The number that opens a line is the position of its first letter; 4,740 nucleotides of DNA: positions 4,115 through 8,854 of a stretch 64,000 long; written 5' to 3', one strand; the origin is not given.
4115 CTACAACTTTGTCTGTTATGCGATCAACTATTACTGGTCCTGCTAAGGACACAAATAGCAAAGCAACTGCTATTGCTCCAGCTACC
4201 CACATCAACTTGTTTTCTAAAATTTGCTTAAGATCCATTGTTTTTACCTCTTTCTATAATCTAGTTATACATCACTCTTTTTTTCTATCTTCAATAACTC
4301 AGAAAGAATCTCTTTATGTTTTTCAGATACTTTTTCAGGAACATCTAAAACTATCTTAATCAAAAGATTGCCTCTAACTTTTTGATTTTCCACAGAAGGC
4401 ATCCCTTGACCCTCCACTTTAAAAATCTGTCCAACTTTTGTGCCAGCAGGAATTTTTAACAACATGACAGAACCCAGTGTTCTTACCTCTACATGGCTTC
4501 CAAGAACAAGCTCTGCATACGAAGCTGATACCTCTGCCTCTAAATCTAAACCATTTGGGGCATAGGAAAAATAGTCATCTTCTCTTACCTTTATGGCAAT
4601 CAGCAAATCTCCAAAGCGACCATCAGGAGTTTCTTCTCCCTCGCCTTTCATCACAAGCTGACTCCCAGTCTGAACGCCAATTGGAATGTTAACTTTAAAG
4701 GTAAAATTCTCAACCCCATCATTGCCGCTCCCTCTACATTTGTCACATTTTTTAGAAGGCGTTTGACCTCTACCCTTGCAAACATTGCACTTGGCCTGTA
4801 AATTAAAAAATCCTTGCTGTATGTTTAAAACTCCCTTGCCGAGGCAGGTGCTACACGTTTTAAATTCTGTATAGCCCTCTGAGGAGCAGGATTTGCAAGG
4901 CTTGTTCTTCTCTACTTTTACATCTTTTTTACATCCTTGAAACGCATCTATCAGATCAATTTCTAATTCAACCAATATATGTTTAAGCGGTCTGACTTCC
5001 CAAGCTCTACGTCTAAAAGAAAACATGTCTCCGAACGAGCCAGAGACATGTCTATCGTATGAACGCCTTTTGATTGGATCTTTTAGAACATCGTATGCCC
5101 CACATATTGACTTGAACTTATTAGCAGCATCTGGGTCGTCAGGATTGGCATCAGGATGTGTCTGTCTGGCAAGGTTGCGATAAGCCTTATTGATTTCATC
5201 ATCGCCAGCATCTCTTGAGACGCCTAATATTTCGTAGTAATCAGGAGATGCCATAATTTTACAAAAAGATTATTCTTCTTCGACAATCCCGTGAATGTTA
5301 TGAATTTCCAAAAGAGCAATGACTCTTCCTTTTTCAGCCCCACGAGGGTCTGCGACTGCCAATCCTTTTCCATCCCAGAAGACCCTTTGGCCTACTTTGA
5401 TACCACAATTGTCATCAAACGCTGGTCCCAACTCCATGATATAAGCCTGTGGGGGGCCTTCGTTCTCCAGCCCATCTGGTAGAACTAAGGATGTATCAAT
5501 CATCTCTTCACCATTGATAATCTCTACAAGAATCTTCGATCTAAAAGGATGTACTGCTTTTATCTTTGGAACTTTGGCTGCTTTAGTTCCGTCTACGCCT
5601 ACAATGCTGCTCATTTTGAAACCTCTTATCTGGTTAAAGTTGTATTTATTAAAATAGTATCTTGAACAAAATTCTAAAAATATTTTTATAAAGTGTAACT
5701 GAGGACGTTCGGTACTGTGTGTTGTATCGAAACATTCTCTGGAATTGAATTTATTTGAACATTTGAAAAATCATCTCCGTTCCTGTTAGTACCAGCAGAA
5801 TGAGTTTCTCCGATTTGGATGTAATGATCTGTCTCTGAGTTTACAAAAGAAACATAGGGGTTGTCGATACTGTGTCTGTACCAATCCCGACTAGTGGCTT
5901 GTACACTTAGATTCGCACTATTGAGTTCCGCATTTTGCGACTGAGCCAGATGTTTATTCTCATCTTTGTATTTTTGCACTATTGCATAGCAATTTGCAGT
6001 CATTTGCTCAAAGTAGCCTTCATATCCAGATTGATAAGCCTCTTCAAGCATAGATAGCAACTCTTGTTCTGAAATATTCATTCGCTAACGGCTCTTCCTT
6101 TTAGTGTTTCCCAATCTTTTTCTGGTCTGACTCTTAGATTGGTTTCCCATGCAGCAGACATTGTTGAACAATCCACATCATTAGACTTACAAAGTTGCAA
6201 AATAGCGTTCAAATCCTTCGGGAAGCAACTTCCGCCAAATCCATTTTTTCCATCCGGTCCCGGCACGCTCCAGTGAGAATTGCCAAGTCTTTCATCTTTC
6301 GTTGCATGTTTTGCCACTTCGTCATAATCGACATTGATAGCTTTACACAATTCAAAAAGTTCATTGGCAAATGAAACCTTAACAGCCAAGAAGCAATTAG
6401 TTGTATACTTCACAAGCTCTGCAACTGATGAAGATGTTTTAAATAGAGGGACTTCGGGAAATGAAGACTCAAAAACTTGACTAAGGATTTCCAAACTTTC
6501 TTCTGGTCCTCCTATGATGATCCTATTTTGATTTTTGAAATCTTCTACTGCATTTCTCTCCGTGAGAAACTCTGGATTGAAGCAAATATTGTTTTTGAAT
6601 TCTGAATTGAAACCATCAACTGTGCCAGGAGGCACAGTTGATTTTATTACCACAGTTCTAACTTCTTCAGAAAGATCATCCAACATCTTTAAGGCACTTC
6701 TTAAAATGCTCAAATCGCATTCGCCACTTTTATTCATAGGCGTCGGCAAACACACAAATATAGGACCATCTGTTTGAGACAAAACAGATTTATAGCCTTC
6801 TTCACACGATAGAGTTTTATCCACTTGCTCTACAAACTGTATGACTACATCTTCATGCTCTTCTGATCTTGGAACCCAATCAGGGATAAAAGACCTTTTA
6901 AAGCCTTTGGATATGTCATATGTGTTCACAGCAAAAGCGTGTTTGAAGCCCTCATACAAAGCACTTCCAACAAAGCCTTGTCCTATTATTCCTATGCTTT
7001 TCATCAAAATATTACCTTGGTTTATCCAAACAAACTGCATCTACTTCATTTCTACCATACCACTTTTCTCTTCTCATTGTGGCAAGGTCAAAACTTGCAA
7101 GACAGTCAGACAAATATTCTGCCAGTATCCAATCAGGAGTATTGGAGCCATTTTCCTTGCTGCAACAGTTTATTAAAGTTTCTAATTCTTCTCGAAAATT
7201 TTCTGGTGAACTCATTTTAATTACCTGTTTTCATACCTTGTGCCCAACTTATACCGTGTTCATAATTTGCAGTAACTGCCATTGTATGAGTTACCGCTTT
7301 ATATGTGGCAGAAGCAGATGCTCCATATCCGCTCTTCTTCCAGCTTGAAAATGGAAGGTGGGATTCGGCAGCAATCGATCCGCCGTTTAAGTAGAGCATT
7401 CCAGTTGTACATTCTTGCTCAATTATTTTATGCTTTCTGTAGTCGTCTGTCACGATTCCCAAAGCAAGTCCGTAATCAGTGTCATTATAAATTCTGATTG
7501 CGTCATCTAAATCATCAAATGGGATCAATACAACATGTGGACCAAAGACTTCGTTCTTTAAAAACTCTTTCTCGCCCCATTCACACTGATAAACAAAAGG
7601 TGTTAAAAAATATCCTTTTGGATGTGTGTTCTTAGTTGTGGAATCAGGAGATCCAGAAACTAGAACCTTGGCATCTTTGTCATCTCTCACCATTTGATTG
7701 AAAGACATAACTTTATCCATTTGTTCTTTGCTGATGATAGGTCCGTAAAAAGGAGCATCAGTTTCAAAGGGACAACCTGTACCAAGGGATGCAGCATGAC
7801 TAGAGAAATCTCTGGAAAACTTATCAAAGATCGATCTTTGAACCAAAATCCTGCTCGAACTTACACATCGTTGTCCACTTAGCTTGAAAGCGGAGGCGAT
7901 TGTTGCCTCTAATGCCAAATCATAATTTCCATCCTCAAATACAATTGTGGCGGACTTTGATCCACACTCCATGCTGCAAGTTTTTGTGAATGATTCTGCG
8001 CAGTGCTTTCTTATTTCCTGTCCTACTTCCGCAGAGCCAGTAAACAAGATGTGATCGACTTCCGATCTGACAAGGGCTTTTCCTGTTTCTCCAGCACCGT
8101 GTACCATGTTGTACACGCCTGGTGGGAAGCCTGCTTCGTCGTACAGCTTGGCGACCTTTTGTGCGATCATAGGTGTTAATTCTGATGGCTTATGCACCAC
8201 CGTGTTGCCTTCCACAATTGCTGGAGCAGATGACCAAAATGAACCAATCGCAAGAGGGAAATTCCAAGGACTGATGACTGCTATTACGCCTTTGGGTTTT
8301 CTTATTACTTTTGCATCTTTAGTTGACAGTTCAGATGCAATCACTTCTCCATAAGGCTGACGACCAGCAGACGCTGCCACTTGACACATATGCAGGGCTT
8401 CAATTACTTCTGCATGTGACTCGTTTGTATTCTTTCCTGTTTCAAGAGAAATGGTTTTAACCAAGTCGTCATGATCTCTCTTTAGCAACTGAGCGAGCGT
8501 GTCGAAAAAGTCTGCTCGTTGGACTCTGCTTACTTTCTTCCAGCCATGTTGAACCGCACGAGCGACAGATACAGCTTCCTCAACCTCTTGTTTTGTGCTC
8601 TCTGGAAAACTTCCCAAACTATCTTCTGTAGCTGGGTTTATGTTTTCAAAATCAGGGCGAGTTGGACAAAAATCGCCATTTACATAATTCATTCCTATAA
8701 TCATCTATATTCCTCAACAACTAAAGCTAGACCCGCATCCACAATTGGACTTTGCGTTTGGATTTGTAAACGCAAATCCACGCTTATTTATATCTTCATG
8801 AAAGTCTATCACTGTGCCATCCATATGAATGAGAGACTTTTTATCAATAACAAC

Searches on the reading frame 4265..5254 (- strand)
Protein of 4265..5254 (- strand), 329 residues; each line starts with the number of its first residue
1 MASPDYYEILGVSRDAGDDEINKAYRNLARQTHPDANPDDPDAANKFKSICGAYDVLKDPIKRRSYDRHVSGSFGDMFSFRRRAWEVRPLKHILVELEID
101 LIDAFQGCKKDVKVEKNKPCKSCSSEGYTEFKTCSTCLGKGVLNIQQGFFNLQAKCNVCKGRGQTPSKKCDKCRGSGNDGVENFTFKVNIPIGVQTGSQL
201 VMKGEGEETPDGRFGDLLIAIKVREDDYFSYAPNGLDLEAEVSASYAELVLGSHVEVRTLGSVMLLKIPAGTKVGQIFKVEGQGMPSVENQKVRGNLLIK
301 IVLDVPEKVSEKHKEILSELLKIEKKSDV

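Call 67: search_protein_families(library=pfam, proteins=[window:4265-5254:-], max_evalue=0.001)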
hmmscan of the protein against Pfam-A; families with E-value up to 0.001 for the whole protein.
window:4265-5254:- (329 aa): 3 families
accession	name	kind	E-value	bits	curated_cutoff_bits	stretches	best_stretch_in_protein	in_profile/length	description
PF01556.23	DnaJ_C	-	1.5e-34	119.6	26.6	1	95-306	3-152/152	DnaJ C terminal domain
PF00226.36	DnaJ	-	4.4e-26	91.2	27.8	1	5-67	1-63/63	DnaJ domain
PF00684.25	DnaJ_CXXCXGXG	-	2.8e-10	40.7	32.7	1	120-177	1-65/65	DnaJ central domain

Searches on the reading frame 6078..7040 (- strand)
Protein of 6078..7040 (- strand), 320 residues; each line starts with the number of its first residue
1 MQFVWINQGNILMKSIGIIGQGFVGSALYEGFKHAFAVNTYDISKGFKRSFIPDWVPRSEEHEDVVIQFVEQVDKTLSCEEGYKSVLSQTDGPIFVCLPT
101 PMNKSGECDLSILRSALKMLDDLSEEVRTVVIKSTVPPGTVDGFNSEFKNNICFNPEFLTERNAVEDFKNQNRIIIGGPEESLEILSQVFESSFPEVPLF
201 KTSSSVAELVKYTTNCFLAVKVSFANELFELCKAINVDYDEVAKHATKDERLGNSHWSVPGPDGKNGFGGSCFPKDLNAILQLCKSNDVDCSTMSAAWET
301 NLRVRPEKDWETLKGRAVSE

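Call 67: search_protein_families(library=pfam, proteins=[window:6078-7040:-], max_evalue=0.001)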
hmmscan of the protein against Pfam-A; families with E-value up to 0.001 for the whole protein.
window:6078-7040:- (320 aa): 2 families
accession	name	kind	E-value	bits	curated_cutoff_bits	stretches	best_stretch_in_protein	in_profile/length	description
PF00984.24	UDPG_MGDP_dh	-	8.5e-25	87.1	25.4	1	206-301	2-92/94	UDP-glucose/GDP-mannose dehydrogenase family, central domain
PF03721.20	UDPG_MGDP_dh_N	-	3.1e-24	86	27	1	15-186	2-184/187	UDP-glucose/GDP-mannose dehydrogenase family, NAD binding domain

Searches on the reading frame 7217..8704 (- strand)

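Call 67: search_protein_families(library=pfam, proteins=[window:7217-8704:-], max_evalue=0.001)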
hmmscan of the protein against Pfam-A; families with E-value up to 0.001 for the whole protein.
window:7217-8704:- (495 aa): 1 family
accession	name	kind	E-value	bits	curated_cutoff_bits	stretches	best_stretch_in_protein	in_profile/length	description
PF00171.27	Aldedh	-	1.3e-127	426.6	23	1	18-466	8-449/461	Aldehyde dehydrogenase family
